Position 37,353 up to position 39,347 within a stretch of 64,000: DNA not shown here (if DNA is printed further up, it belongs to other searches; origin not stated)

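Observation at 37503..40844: Three-gene cassette: unknown 319-aa protein, SLATT-like 2TM protein, GHKL ATPase - candidate conflict system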

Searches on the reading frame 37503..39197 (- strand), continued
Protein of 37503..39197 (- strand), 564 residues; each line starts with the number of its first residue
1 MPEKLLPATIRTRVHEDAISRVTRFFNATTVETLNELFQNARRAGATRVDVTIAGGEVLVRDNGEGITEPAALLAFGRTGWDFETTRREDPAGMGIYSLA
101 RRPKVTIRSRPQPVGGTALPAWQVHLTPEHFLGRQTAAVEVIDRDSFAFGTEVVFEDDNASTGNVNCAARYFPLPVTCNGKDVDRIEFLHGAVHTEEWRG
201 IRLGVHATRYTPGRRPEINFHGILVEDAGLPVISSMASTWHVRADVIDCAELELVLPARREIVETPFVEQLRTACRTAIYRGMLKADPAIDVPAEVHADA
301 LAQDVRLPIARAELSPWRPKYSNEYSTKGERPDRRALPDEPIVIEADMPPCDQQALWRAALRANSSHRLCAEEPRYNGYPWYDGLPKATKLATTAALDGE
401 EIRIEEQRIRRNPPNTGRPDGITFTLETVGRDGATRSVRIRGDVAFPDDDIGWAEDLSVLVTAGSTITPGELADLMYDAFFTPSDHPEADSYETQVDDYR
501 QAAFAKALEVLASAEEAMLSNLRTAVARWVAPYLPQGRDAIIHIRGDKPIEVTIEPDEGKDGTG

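Call 76: search_dna_similar(query=window:37503-39197:-, collection=plasmids, mode=protein, max_rows=30, max_evalue=0.00001)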
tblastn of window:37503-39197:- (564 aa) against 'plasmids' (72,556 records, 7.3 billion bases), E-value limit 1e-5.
Records with a match: 95; places in all: 98; records where one place covers at least 80% of the query: 59.
Best place of each record, by identity: <60% 95.
By first word of the organism name: Roseomonas 11; Sphingobium 10; Novosphingobium 9; Sphingopyxis 8; Sphingomonas 7; Agrobacterium 5; Leptolyngbya 4; Paraburkholderia 4; Deinococcus 4; Ralstonia 3; and 24 more.
By predicted mobility (MOB-suite, as given by PLSDB): non-mobilizable 52; conjugative 26; mobilizable 17.
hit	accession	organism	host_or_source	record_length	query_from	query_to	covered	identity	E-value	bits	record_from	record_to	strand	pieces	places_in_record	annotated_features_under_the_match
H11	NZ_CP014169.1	Sphingomonas panacis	Panax ginseng,bacterial cell,Panax ...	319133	6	563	99%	34.3%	6e-67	243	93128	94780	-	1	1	ATP-binding protein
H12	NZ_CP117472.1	Sphingobium sp. YC-XJ3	whole organism,Contaminated soil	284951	2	555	98%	34.2%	3e-72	258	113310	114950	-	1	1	ATP-binding protein | hypothetical protein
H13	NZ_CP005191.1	Sphingobium sp. MI1205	-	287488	2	555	98%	34.2%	3e-72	258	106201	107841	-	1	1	ATP-binding protein | hypothetical protein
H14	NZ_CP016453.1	Sphingobium sp. RAC03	Microbial isolate,Algal phycosphere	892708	6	556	98%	34.3%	7e-59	219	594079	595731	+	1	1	ATP-binding protein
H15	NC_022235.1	Sphingomonas sp. ERG5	-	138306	10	538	94%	35.5%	1e-58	219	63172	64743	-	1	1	ATP-binding protein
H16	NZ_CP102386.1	Sphingopyxis sp. DBS4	soil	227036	2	555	98%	33.5%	9e-72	257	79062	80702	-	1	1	ATP-binding protein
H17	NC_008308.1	Novosphingobium sp. KA1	-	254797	10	538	94%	35.1%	4e-59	220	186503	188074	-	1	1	ATP-binding protein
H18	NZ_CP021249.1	Novosphingobium sp. KA1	-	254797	10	538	94%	35.1%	4e-59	220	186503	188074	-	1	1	ATP-binding protein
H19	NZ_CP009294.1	Novosphingobium pentaromativorans US6-1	mud sediment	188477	10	538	94%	35.1%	4e-57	214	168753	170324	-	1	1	ATP-binding protein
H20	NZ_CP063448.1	Novosphingobium sp. ES2-1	mixed culture,activated sludge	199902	9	538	94%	34.8%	4e-59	220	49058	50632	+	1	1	ATP-binding protein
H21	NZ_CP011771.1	Croceicoccus naphthovorans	-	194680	10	538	94%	34.9%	3e-57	214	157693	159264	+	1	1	ATP-binding protein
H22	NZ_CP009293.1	Novosphingobium pentaromativorans US6-1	mud sediment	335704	6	556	98%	33.5%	1e-64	236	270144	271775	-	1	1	ATP-binding protein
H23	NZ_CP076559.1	Sphingobium xenophagum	bacteria,La Roche-Posay thermal water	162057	6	556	98%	33.3%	5e-68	246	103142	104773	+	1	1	ATP-binding protein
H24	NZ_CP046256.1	Sphingobium sp. CAP-1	cell culture,activated sludge of ...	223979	6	556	98%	33.3%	5e-68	246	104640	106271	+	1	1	ATP-binding protein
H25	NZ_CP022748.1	Sphingobium xenophagum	cell culture,electronic ...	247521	6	556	98%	33.3%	5e-68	246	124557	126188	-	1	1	ATP-binding protein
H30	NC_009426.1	Novosphingobium aromaticivorans DSM 12444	-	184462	10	538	94%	34.6%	2e-59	221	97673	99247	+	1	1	ATP-binding protein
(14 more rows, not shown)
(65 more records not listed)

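Call 77: get_annotated_region(hit=H30, flank=9000)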
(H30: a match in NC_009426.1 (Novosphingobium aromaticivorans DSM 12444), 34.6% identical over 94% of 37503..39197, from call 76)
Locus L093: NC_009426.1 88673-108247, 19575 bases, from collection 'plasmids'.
description: Novosphingobium aromaticivorans DSM 12444 plasmid pNL1, complete sequence
organism: Novosphingobium aromaticivorans DSM 12444 (NCBI taxid 279238)
taxonomy: Bacteria; Pseudomonadota; Alphaproteobacteria; Sphingomonadales; Sphingomonadaceae; Novosphingobium; Novosphingobium aromaticivorans; Novosphingobium aromaticivorans DSM 12444
host: -; source: -; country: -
typing (MOB-suite, as given by PLSDB): conjugative; replicon rep_cluster_373; relaxase MOBF; mating-pair formation MPF_F
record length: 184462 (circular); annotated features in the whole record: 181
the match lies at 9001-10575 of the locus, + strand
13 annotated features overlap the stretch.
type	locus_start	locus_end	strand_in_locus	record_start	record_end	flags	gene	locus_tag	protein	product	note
CDS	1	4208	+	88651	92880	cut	-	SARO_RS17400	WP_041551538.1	strawberry notch-like NTP hydrolase domain-containing protein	-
CDS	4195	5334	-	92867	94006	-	-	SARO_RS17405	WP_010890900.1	Fic family protein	-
CDS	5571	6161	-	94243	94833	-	-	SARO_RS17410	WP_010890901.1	PIN domain-containing protein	-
CDS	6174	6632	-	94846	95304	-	-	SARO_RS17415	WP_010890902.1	helix-turn-helix domain-containing protein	-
CDS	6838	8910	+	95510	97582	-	-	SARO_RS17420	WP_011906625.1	ParB/RepB/Spo0J family partition protein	-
CDS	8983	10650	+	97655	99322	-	-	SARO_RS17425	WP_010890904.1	ATP-binding protein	-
CDS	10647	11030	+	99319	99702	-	-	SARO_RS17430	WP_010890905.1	ArdC family protein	-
CDS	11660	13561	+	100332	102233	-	-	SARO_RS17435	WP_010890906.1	reverse transcriptase domain-containing protein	-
CDS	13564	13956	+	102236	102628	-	-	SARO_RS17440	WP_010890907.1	zincin-like metallopeptidase domain-containing protein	-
CDS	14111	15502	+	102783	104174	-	-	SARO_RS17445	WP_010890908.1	site-specific integrase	-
CDS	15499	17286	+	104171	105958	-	-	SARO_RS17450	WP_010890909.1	hypothetical protein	-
CDS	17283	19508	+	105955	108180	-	-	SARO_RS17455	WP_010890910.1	integrase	-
CDS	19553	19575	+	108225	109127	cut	-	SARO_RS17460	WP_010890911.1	zincin-like metallopeptidase domain-containing protein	-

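Call 79: search_dna_similar(query=window:37503-39197:-, collection=plasmids, mode=protein, max_rows=30, max_evalue=0.00001, rows=spread)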
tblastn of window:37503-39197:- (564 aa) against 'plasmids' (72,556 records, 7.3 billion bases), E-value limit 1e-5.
Records with a match: 95; places in all: 98; records where one place covers at least 80% of the query: 59.
Best place of each record, by identity: <60% 95.
By first word of the organism name: Roseomonas 11; Sphingobium 10; Novosphingobium 9; Sphingopyxis 8; Sphingomonas 7; Agrobacterium 5; Leptolyngbya 4; Paraburkholderia 4; Deinococcus 4; Ralstonia 3; and 24 more.
By predicted mobility (MOB-suite, as given by PLSDB): non-mobilizable 52; conjugative 26; mobilizable 17.
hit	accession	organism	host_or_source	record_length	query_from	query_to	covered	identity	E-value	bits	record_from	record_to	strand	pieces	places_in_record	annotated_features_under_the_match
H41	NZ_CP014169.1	Sphingomonas panacis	Panax ginseng,bacterial cell,Panax ...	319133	6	563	99%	34.3%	6e-67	243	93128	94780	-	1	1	ATP-binding protein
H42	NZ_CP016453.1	Sphingobium sp. RAC03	Microbial isolate,Algal phycosphere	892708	6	556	98%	34.3%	7e-59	219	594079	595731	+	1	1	ATP-binding protein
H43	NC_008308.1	Novosphingobium sp. KA1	-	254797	10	538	94%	35.1%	4e-59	220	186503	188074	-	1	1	ATP-binding protein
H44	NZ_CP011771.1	Croceicoccus naphthovorans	-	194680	10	538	94%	34.9%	3e-57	214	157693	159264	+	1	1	ATP-binding protein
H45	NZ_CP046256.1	Sphingobium sp. CAP-1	cell culture,activated sludge of ...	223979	6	556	98%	33.3%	5e-68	246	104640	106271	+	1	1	ATP-binding protein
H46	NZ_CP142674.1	Qipengyuania sp. HL-TH1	single cell,seawater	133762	2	558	99%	32.9%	1e-62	230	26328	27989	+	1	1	ATP-binding protein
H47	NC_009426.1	Novosphingobium aromaticivorans DSM 12444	-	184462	10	538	94%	34.6%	2e-59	221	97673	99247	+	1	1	ATP-binding protein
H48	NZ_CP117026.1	Sphingomonas hankookensis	Pure isolate,Tap water (bathroom)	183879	5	554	98%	32.6%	1e-53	204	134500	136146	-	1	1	ATP-binding protein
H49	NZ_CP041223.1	Porphyrobacter sp. YT40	Single strain,Coastal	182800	9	554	97%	32.8%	1e-60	224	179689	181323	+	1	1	ATP-binding protein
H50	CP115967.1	Erythrobacteraceae bacterium WH01K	-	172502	10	554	97%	32.2%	3e-60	224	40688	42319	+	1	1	ATP-binding protein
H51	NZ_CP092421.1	Leptolyngbya boryana IU 594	-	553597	10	532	93%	33.4%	6e-75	266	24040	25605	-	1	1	sensor histidine kinase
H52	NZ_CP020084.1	Blastomonas fulva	Cell culture,microcystis culture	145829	2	554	98%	31.2%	8e-54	204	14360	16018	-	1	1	ATP-binding protein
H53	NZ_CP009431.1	Sphingopyxis macrogoltabida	soil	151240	2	554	98%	30.6%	1e-54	207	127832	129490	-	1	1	ATP-binding protein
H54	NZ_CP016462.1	Blastomonas sp. RAC04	Microbial isolate,Algal phycosphere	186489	2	554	98%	30.5%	3e-51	197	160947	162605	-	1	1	ATP-binding protein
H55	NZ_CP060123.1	Sphingobium yanoikuyae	Cell culture,soil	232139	5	523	92%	32.3%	1e-56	213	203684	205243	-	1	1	sensor histidine kinase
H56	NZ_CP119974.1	Agrobacterium leguminum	pure culture,soil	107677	9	542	95%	30.7%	2e-53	203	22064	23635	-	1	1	hypothetical protein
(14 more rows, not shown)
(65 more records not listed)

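Call 81: get_annotated_region(hit=H51, flank=6000)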
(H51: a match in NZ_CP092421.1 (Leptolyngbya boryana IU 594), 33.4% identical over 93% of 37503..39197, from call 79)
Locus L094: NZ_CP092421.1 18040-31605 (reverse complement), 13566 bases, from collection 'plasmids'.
description: Leptolyngbya boryana IU 594 plasmid p2, complete sequence
organism: Leptolyngbya boryana IU 594 (NCBI taxid 462680)
taxonomy: Bacteria; Cyanobacteriota; Cyanophyceae; Leptolyngbyales; Leptolyngbyaceae; Leptolyngbya; Leptolyngbya boryana; Leptolyngbya boryana IU 594
host: -; source: -; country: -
typing (MOB-suite, as given by PLSDB): non-mobilizable
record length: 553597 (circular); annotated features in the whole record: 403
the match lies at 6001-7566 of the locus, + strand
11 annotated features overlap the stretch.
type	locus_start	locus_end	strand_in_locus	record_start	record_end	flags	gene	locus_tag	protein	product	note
CDS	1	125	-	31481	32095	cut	-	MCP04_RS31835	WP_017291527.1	hypothetical protein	-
CDS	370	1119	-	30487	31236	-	-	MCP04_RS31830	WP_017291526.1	hypothetical protein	-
CDS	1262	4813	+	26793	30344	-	-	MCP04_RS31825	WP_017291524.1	NB-ARC domain-containing protein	-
CDS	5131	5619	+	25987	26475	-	-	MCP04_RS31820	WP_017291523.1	hypothetical protein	-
CDS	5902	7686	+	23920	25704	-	-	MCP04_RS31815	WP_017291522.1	sensor histidine kinase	-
CDS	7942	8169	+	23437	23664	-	-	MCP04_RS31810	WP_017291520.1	helix-turn-helix transcriptional regulator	-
CDS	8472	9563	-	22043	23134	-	-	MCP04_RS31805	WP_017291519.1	iron-containing redox enzyme family protein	-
CDS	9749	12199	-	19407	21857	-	-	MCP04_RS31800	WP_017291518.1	NACHT domain-containing NTPase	-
CDS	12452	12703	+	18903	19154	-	-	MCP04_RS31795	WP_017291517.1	hypothetical protein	-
CDS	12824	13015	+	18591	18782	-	-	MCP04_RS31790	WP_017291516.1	hypothetical protein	-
CDS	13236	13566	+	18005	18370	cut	-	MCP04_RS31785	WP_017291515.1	restriction endonuclease subunit S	GO:0006304 - DNA modification [Evidence IEA]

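Call 82: get_annotated_region(hit=H56, flank=6000)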
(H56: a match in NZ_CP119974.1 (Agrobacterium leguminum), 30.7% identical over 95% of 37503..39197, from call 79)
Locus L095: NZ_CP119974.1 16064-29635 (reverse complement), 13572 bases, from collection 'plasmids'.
description: Agrobacterium leguminum strain AT13 plasmid p2, complete sequence
organism: Agrobacterium leguminum (NCBI taxid 2792015)
taxonomy: Bacteria; Pseudomonadota; Alphaproteobacteria; Hyphomicrobiales; Rhizobiaceae; Agrobacterium; Agrobacterium leguminum
host: -; source: pure culture,soil; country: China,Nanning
typing (MOB-suite, as given by PLSDB): non-mobilizable; mating-pair formation MPF_T
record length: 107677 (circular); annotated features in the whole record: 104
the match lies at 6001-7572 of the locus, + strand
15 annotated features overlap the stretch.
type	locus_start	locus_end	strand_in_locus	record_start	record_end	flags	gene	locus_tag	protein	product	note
CDS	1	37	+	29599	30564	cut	-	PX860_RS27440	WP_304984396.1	phosphoadenosine phosphosulfate reductase family protein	-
CDS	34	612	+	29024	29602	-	-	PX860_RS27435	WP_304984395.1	hypothetical protein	-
CDS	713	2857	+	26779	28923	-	-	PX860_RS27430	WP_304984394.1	ParB/RepB/Spo0J family partition protein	-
CDS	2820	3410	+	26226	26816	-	-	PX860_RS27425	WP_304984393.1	hypothetical protein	-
CDS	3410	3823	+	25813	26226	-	-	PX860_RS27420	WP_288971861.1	antirestriction protein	-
CDS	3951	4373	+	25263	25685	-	-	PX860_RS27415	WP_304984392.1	hypothetical protein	-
CDS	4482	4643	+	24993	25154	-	-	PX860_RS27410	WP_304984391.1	hypothetical protein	-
CDS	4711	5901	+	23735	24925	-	-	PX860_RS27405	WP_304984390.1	DUF932 domain-containing protein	-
CDS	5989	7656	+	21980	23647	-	-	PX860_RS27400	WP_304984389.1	hypothetical protein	-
CDS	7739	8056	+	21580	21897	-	-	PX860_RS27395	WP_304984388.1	hypothetical protein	-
CDS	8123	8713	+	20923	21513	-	-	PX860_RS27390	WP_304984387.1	hypothetical protein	-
CDS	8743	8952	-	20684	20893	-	-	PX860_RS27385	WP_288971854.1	hypothetical protein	-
CDS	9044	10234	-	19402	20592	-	-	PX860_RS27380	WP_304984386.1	DUF1173 domain-containing protein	-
CDS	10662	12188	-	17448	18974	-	ltrA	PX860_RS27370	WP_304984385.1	group II intron reverse transcriptase/maturase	GO:0000373 - Group II intron splicing [Evidence IEA]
CDS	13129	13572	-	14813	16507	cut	ltrA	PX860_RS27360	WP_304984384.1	group II intron reverse transcriptase/maturase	GO:0000373 - Group II intron splicing [Evidence IEA]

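Call 87: find_encoding_contigs(protein=P0022, flank=7000, max_places=1)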
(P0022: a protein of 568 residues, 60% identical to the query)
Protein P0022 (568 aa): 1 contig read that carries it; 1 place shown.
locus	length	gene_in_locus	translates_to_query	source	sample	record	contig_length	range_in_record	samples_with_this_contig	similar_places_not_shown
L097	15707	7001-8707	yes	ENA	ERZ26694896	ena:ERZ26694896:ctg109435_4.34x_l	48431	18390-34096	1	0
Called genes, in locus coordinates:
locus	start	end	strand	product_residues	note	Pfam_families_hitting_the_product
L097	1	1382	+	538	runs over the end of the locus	PF02511:Thy1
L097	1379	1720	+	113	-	-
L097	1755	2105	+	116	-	-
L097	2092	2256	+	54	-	-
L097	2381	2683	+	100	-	PF01381:HTH_3 (weak)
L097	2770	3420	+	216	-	-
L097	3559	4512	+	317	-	-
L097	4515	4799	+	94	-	-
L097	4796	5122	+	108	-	-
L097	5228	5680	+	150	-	-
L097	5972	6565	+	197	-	PF05685:Uma2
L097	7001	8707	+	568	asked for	-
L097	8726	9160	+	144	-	PF20213:DUF6573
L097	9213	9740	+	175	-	PF13581:HATPase_c_2, PF02518:HATPase_c (faint)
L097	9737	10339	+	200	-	PF01740:STAS, PF13466:STAS_2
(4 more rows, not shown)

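Call 88: find_encoding_contigs(protein=P0023, flank=7000, max_places=2)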
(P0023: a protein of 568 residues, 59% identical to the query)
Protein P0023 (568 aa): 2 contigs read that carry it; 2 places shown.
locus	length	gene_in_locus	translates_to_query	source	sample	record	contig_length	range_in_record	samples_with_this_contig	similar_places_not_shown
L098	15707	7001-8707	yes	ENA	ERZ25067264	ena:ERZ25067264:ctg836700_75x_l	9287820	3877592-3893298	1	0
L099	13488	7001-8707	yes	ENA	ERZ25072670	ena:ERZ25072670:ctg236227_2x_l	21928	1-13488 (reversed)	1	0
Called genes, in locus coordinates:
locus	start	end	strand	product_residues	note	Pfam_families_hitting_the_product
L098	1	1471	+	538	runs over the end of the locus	PF02511:Thy1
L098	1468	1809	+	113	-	-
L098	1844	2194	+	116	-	-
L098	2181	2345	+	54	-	-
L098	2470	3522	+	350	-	-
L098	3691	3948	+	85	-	-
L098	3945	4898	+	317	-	-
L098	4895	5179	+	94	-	-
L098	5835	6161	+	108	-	-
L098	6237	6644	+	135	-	-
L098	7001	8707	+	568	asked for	-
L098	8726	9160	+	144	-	PF20213:DUF6573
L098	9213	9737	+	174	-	PF13581:HATPase_c_2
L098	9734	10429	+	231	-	PF01740:STAS, PF13466:STAS_2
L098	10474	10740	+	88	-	-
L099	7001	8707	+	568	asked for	-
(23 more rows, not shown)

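Call 101: find_encoding_contigs(protein=P0012, flank=10000, max_places=2)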
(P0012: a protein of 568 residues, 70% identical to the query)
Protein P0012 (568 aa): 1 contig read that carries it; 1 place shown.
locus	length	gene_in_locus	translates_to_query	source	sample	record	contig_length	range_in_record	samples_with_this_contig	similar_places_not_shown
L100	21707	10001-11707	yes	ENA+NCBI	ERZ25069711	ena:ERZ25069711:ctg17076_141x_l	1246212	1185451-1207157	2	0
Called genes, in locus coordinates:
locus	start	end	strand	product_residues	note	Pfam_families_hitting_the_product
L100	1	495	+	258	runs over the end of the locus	-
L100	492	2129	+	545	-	PF02511:Thy1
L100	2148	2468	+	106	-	-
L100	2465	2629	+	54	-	-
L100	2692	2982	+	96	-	-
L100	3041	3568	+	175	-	PF07799:DUF1643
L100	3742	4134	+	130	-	-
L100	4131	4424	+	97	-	PF13560:HTH_31 (weak), PF01381:HTH_3 (weak)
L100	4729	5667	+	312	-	-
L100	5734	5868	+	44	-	-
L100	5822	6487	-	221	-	PF01381:HTH_3, PF07022:Phage_CI_repr, PF12844:HTH_19 (weak), PF13443:HTH_26, PF13560:HTH_31, PF00717:Peptidase_S24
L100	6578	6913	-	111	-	-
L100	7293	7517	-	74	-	-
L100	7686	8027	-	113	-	-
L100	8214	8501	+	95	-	-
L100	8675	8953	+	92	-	-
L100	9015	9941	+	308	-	-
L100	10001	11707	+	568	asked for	-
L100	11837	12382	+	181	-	-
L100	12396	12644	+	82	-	-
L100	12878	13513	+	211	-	PF00226:DnaJ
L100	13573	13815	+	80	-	-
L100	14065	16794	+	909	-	PF08471:Ribonuc_red_2_N, PF02867:Ribonuc_red_lgC, PF12637:TSCPD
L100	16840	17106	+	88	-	-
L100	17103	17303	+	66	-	-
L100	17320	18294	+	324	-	-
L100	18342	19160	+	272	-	-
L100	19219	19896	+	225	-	PF05685:Uma2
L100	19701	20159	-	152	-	-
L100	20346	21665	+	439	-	-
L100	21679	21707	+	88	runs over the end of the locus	-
